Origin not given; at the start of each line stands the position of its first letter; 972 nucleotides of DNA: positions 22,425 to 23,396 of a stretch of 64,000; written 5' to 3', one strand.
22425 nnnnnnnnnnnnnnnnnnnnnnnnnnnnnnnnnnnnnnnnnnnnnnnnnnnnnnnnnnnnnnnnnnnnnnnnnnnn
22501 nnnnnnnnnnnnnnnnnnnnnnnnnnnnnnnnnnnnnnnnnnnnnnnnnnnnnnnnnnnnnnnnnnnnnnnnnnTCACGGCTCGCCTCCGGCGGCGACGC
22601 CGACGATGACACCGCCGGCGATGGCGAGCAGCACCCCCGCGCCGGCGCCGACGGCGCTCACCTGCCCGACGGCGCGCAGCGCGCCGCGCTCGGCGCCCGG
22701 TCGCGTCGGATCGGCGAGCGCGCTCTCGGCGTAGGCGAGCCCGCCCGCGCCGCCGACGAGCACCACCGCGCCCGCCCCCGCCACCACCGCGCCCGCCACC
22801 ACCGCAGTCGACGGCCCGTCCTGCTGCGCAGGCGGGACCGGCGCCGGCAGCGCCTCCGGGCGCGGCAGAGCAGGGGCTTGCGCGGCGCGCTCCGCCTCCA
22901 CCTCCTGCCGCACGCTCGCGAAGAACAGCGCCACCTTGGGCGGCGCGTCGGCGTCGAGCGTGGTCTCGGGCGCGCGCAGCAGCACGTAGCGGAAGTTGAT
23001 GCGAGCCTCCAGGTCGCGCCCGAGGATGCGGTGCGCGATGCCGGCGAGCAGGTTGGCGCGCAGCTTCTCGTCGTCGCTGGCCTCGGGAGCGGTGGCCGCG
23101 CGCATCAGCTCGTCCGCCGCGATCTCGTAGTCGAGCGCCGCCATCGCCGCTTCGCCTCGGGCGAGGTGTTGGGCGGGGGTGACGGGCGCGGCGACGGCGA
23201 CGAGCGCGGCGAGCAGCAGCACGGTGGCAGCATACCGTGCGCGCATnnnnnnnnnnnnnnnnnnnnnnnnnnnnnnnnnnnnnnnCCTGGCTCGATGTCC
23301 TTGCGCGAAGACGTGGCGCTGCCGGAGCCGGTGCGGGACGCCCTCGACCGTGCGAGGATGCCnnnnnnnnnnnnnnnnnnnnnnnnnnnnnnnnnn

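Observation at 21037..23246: Module copy 3: GTGA-coupled TPR/zipper partner and a GE lipoprotein carrying a parallel beta-helix domain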

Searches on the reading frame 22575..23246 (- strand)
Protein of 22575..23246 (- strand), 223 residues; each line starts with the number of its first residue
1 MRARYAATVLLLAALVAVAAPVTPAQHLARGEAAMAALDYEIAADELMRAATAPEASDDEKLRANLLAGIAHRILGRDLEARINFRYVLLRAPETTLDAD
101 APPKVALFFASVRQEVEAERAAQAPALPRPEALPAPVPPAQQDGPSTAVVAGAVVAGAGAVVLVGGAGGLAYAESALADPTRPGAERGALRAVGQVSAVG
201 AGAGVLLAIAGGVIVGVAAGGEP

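Call 6: search_protein_families(library=pfam, proteins=[window:22575-23246:-], max_evalue=1)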
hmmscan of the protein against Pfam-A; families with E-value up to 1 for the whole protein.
window:22575-23246:- (223 aa): 0 families

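Call 7: search_protein_families(library=ncbifam, proteins=[window:22575-23246:-], max_evalue=1)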
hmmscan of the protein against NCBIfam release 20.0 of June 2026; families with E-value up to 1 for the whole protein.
window:22575-23246:- (223 aa): 1 family
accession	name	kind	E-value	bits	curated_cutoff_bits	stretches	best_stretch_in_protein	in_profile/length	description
NF038027.1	TssQ_fam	subfamily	0.056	14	65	1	25-98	7-80/100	TssQ family T6SS-associated lipoprotein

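Call 13: find_homologous_proteins(query=window:22575-23246:-)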
Query window:22575-23246:- (223 aa): 16 proteins with E <= 0.001 among 8000 candidates.
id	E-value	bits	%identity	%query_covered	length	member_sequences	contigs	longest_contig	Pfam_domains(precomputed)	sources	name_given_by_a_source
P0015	1.6e-119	415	100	96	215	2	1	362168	-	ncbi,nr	ncbi:MAG: hypothetical protein HYS27_09955 [Deltaproteobacteria bacterium]|nr:hypothetical protein [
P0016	2.1e-82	294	72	89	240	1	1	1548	-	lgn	-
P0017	2.1e-79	284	70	91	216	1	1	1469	-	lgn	-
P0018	5.5e-75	270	71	92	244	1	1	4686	-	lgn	-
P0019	1.0e-69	252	64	90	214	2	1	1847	-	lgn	-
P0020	9.8e-69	249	64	81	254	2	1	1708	-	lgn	-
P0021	3.2e-68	248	64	99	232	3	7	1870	-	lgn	-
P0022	8.3e-59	217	59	84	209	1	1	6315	-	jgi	jgi:hypothetical protein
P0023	8.3e-55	204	53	83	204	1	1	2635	-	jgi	jgi:hypothetical protein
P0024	4.8e-51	192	53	85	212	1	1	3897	-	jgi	jgi:hypothetical protein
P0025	1.3e-50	190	55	78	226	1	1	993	-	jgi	jgi:hypothetical protein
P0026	2.3e-47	179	52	85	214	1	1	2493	-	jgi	jgi:hypothetical protein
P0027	1.1e-41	161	67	50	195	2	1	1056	-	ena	-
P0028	3.2e-31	127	51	49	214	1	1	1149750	-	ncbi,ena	-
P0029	6.4e-29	119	63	45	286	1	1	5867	-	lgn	-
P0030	4.1e-28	117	55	38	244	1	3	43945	-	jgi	jgi:hypothetical protein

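Call 14: find_encoding_contigs(protein=P0015, flank=6000, max_places=3)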
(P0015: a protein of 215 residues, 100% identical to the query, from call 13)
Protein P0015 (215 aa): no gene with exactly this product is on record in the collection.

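Call 15: find_encoding_contigs(protein=P0028, flank=6000, max_places=3)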
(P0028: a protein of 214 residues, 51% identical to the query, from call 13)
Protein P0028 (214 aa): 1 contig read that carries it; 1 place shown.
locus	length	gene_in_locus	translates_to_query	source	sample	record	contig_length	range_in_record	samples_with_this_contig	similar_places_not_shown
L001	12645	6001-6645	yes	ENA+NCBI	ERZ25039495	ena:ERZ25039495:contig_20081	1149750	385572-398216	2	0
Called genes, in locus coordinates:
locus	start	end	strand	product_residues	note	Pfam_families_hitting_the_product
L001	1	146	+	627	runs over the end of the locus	PF13435:Cytochrome_C554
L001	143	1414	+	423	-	PF03453:MoeA_N, PF00994:MoCF_biosynth, PF03454:MoeA_C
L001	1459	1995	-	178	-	PF00583:Acetyltransf_1, PF13673:Acetyltransf_10, PF13508:Acetyltransf_7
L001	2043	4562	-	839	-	-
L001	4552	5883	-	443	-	PF11340:DUF3142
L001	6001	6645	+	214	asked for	-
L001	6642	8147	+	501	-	-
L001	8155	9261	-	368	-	PF00781:DAGK_cat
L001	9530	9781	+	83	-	PF00886:Ribosomal_S16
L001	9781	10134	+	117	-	PF13083:KH_KhpA-B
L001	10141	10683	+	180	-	PF01782:RimM, PF05239:PRC (weak), PF24986:PRC_RimM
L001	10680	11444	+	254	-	PF01746:tRNA_m1G_MT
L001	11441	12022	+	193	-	PF09936:Methyltrn_RNA_4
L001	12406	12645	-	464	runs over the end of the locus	-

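Call 16: find_encoding_contigs(protein=P0030, flank=6000, max_places=3)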
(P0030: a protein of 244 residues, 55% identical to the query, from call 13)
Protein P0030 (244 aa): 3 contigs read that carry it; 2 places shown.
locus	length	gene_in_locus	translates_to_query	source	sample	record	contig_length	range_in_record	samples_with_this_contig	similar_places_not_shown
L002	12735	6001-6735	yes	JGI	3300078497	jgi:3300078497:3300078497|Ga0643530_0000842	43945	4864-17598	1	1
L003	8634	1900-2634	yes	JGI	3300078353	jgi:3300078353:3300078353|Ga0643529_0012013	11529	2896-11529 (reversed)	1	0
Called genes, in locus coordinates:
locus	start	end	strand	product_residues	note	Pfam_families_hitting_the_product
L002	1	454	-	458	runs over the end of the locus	PF05552:MS_channel_1st_1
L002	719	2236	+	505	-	PF03796:DnaB_C (faint), PF06745:ATPase, PF08423:Rad51 (faint), PF13481:AAA_25 (faint), PF23442:DUF7125 (weak), PF00004:AAA (faint), PF01695:IstB_IS21 (faint), PF06745:ATPase, +6 more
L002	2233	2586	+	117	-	PF00072:Response_reg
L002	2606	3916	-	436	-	PF01512:Complex1_51K, PF10531:SLBB, PF22461:SLBB_2 (weak), PF10589:NADH_4Fe-4S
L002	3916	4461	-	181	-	PF01257:2Fe-2S_thioredx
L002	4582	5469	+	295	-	-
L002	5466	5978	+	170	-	-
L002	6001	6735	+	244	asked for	-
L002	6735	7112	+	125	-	-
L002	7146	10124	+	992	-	-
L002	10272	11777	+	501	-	PF00012:HSP70, PF06723:MreB_Mbl (faint)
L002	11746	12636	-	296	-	PF00924:MS_channel_2nd (weak)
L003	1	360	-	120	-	?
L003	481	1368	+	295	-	-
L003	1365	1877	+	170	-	-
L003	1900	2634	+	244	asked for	-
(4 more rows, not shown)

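Call 23: find_related_loci(query=A1, collection=genome_contigs, flank=5000)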
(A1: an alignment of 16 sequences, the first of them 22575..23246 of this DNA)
Query A1 (223 aa) in genome_contigs; peptide patterns used: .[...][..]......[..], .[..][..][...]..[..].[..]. (x = any residue, [..] = any of these).
284 stretches matched a pattern; 3 encode a relative of the query (tblastn E <= 1e-3); 3 distinct loci.
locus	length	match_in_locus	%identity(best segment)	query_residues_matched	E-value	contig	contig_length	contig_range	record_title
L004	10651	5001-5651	65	3-223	2e-56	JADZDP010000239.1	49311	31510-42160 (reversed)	MAG: Deltaproteobacteria bacterium isolate SJ783 c_000001482503, whole genome shotgun sequence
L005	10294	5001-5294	53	23-120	3e-28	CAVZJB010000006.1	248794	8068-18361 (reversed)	MAG: uncultured delta proteobacterium isolate MFD02416.bin.1.82 genome assembly, contig: contig_100780, whole genome sho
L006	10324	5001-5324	51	9-117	3e-26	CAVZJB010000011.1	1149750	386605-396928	MAG: uncultured delta proteobacterium isolate MFD02416.bin.1.82 genome assembly, contig: contig_20081, whole genome shot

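Call 26: find_related_loci(query=A1, collection=metagenome_contigs, flank=4000)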
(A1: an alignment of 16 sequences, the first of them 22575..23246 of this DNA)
Query A1 (223 aa) in metagenome_contigs; peptide patterns used: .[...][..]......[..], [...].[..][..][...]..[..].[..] (x = any residue, [..] = any of these).
194 stretches matched a pattern; 3 encode a relative of the query (tblastn E <= 1e-3); 3 distinct loci.
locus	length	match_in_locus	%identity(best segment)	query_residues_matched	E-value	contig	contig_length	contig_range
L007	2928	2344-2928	73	5-195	3e-67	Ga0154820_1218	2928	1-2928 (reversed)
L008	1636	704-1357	64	2-223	4e-59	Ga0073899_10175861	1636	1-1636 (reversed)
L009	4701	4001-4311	65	22-125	1e-28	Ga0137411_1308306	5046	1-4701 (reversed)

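Call 28: find_encoding_contigs(protein=P0018, flank=5000, max_places=2)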
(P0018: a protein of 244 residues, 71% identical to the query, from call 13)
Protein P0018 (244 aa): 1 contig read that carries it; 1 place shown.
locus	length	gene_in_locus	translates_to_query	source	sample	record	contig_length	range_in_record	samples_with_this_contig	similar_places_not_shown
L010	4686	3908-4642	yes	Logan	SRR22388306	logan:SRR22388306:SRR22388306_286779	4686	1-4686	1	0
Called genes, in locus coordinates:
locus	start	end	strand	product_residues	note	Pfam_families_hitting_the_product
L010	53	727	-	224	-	PF00596:Aldolase_II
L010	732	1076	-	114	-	PF03319:EutN_CcmL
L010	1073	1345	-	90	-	PF03319:EutN_CcmL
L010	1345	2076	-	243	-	PF01252:Peptidase_A8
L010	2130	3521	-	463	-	PF00069:Pkinase, PF07714:PK_Tyr_Ser-Thr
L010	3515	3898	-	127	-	-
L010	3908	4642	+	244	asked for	-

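Call 29: find_encoding_contigs(protein=P0022, flank=6000, max_places=2)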
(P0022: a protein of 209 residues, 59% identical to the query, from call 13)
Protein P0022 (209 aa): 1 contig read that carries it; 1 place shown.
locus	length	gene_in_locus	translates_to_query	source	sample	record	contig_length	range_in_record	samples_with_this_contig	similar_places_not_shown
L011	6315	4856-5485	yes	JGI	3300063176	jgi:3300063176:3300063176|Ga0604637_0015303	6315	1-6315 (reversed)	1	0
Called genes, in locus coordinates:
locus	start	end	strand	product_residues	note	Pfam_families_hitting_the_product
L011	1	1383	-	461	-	?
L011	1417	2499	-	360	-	-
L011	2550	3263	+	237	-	PF00175:NAD_binding_1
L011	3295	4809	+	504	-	PF00072:Response_reg, PF13487:HD_5, PF01966:HD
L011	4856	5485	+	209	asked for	-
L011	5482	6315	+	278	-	?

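Call 30: find_encoding_contigs(protein=P0029, flank=6000, max_places=2)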
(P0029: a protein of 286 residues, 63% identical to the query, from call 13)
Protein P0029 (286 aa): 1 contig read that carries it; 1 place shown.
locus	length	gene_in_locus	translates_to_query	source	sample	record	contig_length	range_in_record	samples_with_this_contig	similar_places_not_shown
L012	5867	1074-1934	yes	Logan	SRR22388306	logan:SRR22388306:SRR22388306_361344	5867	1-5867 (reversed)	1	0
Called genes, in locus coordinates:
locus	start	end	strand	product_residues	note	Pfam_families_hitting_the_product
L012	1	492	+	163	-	?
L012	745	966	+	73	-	-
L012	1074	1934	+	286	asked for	-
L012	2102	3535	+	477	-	-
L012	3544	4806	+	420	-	-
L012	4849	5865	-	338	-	?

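Call 31: find_encoding_contigs(protein=P0024, flank=4000, max_places=2)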
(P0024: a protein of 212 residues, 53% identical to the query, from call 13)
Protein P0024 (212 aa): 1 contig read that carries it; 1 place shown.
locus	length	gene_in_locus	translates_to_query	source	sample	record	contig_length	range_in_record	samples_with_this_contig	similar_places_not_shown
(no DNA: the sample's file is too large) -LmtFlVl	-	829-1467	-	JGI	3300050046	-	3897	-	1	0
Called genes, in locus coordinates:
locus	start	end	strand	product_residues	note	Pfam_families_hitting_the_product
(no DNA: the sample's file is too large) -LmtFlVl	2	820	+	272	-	?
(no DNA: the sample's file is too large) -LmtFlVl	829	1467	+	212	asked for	-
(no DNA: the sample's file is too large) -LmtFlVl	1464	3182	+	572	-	-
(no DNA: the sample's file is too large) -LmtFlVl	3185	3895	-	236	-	?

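Call 44: predict_structure(alignment_id=A1)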
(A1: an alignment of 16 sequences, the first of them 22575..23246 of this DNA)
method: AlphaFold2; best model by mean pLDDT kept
length: 223 residues; sequences in the alignment: 16
mean_pLDDT: 87.4   pTM: 0.55
mean pLDDT of the five models: 87.4, 84.6, 84.4, 83.2, 81.5
residues with pLDDT >= 90: 103; 70-90: 99; 50-70: 18; < 50: 3
segments of 3 or more residues with pLDDT < 50: none
pLDDT, mean of each block of 10 residues (from residue 1): 84 83 96 98 98 98 98 98 98 97 98 97 77 59 70 80 84 87 84 84 84 79 54
secondary structure, 60 per line:
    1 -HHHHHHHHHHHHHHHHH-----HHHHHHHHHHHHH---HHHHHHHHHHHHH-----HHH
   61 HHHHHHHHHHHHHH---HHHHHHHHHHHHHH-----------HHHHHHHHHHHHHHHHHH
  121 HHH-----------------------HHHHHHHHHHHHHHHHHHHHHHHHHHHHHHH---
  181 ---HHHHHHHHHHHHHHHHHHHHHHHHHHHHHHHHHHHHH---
elements in order: H2-18 H24-36 H40-52 H58-74 H78-91 H103-123 H147-177 H184-220

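Call 51: search_protein_families(library=pfam, proteins=[L001:6642-8147:+, L005:5564-6604:+], max_evalue=0.1)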
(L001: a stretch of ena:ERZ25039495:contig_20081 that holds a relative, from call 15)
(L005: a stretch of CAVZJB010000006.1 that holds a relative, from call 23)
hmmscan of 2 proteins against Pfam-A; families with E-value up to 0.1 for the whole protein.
L001:6642-8147:+ (501 aa): 3 families
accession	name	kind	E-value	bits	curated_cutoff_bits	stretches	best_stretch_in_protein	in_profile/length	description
PF13385.13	Laminin_G_3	-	5.8e-26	91.9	27.6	2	171-284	40-150/151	Concanavalin A-like lectin/glucanases superfamily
PF23416.1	DUF7107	-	0.023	15.5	24.6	1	28-56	18-46/48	Domain of unknown function (DUF7107)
PF04706.18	Dickkopf_N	-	0.047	14.5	25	1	27-57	21-51/51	Dickkopf N-terminal cysteine-rich region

L005:5564-6604:+ (346 aa): 3 families
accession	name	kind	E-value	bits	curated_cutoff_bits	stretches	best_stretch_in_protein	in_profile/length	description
PF22807.2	TrAA12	-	8.3e-06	24.8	30.9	2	73-129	385-441/463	TrAA12-like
PF23416.1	DUF7107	-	0.031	15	24.6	1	26-46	26-46/48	Domain of unknown function (DUF7107)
PF14099.13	Polysacc_lyase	-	0.074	13.3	29.9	1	139-279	1-162/210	Polysaccharide lyase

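Call 52: search_protein_families(library=ncbifam, proteins=[L001:6642-8147:+, L005:5564-6604:+], max_evalue=0.1)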
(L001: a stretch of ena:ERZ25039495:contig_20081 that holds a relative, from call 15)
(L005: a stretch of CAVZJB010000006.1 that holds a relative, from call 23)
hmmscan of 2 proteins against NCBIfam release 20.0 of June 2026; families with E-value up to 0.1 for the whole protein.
L001:6642-8147:+ (501 aa): 0 families

L005:5564-6604:+ (346 aa): 1 family
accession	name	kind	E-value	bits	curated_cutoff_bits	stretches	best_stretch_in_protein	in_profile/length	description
NF033849.1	ser_rich_anae_1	subfamily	0.00049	17.5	650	1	53-122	236-307/1163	serine-rich protein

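Call 72: search_protein_representatives(alignment_id=A1)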
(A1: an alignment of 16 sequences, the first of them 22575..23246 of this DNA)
Query: 16 sequences, 214 profile positions. Proteins with E-value up to 0.001 (for the whole library): 1741; up to 1e-10: 275; up to 1e-30: 76. The best 150 are listed.
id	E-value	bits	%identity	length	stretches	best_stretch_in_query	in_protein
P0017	1.4e-93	328.6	-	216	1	1-212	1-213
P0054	2.0e-74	266.0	-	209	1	3-210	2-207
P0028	2.8e-70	252.4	-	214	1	2-210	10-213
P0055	5.8e-66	238.3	-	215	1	1-210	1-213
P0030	3.7e-65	235.7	-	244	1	1-213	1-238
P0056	4.0e-62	225.8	-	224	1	4-212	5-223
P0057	2.0e-56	207.2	-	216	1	4-210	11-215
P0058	7.1e-56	205.4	-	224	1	4-211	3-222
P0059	1.1e-55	204.7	-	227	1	3-211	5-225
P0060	2.4e-55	203.6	-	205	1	2-211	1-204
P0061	5.4e-55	202.5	-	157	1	46-194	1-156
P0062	1.5e-53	197.7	-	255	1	2-209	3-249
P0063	5.8e-52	192.6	-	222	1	3-209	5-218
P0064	1.2e-51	191.5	-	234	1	3-210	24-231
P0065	2.9e-50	187.0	-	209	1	3-211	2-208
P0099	5.2e-38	147.0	-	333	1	3-145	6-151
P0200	7.0e-16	74.6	-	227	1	5-211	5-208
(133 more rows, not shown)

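Call 73: find_encoding_contigs(protein=P0054, flank=4000, max_places=2)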
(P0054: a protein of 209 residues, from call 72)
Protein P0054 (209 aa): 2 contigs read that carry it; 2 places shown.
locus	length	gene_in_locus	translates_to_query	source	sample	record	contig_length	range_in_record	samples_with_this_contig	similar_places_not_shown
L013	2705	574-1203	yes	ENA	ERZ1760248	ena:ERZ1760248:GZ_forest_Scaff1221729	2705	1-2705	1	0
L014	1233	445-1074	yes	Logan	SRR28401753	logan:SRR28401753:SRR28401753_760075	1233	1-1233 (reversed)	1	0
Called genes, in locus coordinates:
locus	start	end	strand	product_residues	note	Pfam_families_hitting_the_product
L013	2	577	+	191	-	?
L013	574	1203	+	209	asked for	-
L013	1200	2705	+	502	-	?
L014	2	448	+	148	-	?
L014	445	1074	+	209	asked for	-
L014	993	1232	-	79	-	?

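Call 74: find_encoding_contigs(protein=P0062, flank=4000, max_places=2)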
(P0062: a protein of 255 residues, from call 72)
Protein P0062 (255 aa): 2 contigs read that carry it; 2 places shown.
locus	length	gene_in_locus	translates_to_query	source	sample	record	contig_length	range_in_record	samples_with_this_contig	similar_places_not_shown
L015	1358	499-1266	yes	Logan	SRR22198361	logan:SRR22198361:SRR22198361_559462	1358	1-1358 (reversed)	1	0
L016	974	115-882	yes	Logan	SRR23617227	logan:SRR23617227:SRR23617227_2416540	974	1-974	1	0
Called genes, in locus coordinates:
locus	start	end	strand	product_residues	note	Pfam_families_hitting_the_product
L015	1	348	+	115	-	?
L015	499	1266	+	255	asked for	-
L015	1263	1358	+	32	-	?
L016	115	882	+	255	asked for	-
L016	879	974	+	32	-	?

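Call 79: find_encoding_contigs(protein=P0200, flank=4000, max_places=3)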
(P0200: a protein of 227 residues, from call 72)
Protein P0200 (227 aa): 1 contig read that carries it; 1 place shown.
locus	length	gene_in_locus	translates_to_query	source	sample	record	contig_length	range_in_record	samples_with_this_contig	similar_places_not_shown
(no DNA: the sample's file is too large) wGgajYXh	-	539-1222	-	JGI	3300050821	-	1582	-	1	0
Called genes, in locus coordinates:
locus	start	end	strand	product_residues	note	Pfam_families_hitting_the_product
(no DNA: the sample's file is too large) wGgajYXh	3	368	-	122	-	?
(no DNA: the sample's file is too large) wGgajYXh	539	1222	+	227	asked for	PF07719:TPR_2 (faint)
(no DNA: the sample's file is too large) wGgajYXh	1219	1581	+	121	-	?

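Call 80: find_encoding_contigs(protein=P0099, flank=4000, max_places=3)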
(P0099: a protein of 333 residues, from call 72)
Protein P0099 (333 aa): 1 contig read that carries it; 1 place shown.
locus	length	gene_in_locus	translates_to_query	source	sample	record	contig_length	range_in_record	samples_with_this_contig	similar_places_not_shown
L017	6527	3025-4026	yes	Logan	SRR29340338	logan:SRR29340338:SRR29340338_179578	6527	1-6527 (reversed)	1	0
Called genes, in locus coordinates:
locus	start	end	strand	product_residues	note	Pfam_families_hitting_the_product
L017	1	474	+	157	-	?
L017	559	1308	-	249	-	-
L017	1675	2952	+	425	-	PF13372:Alginate_exp (weak)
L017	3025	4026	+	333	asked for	PF08308:PEGA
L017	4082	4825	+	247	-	PF03692:CxxCxxCC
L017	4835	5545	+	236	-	-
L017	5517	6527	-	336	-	?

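Call 81: search_protein_families(library=pfam, proteins=[L004:5651-7093:+, L011:5482-6315:+, L013:1200-2705:+, L002:7146-10124:+, L002:6735-7112:+], max_evalue=0.01)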
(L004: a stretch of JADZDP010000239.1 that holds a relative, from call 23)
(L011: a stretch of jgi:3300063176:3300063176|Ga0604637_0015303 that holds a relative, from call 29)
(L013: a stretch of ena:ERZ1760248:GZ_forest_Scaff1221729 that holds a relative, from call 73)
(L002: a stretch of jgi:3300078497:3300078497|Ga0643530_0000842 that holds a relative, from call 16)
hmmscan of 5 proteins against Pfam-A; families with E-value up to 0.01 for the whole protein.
L004:5651-7093:+ (480 aa): 1 family
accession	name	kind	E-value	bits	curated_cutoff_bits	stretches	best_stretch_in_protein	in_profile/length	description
PF13229.12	Beta_helix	-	5.8e-11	42.7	25.9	2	248-391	21-147/158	Right handed beta helix region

L011:5482-6315:+ (278 aa): 2 families
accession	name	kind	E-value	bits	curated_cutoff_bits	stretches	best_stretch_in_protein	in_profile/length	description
PF22807.2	TrAA12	-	1.1e-05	24.4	30.9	1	83-134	383-434/463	TrAA12-like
PF23416.1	DUF7107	-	0.01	16.6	24.6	0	53-81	19-47/48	Domain of unknown function (DUF7107)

L013:1200-2705:+ (502 aa): 1 family
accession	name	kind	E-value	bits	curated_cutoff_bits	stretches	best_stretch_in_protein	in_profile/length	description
PF01839.29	FG-GAP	-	6.4e-08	32.8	22.1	2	432-455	8-34/37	FG-GAP repeat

L002:7146-10124:+ (992 aa): 0 families

L002:6735-7112:+ (125 aa): 0 families

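Call 82: search_protein_families(library=ncbifam, proteins=[L004:5651-7093:+, L011:5482-6315:+, L013:1200-2705:+], max_evalue=0.01)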
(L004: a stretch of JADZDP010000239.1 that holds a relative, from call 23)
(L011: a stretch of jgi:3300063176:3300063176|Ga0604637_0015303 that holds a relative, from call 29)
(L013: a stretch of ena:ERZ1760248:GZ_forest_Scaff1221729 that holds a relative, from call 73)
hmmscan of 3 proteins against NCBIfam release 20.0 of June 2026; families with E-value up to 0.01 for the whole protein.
L004:5651-7093:+ (480 aa): 1 family
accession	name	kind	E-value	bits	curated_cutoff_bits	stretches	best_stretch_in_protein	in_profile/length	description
NF041518.1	choice_anch_Q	domain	9.9e-17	60.9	25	1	420-476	1-57/58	choice-of-anchor Q domain-containing protein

L011:5482-6315:+ (278 aa): 2 families
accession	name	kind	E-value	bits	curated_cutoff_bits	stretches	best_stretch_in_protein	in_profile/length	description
NF033849.1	ser_rich_anae_1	subfamily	2.8e-05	21.7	650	1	84-143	235-294/1163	serine-rich protein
TIGR04201.1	Myxo_Cys_RPT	repeat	0.0098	16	25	0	62-80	4-22/22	Cys-rich repeat-containing protein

L013:1200-2705:+ (502 aa): 0 families

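Call 93: search_solved_structures(query=A1, max_evalue=10)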
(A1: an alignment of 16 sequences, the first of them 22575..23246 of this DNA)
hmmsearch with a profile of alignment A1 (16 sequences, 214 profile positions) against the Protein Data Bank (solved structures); distinct sequences matched with E-value up to 10: 2.
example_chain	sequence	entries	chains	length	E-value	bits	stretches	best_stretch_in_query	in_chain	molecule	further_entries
7onh_A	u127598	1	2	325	1.5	11.4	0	143-200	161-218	SAKe6BE-L3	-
6p6z_A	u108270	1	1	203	2.1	11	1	145-209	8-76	Non-structural protein 4A,Serine protease NS3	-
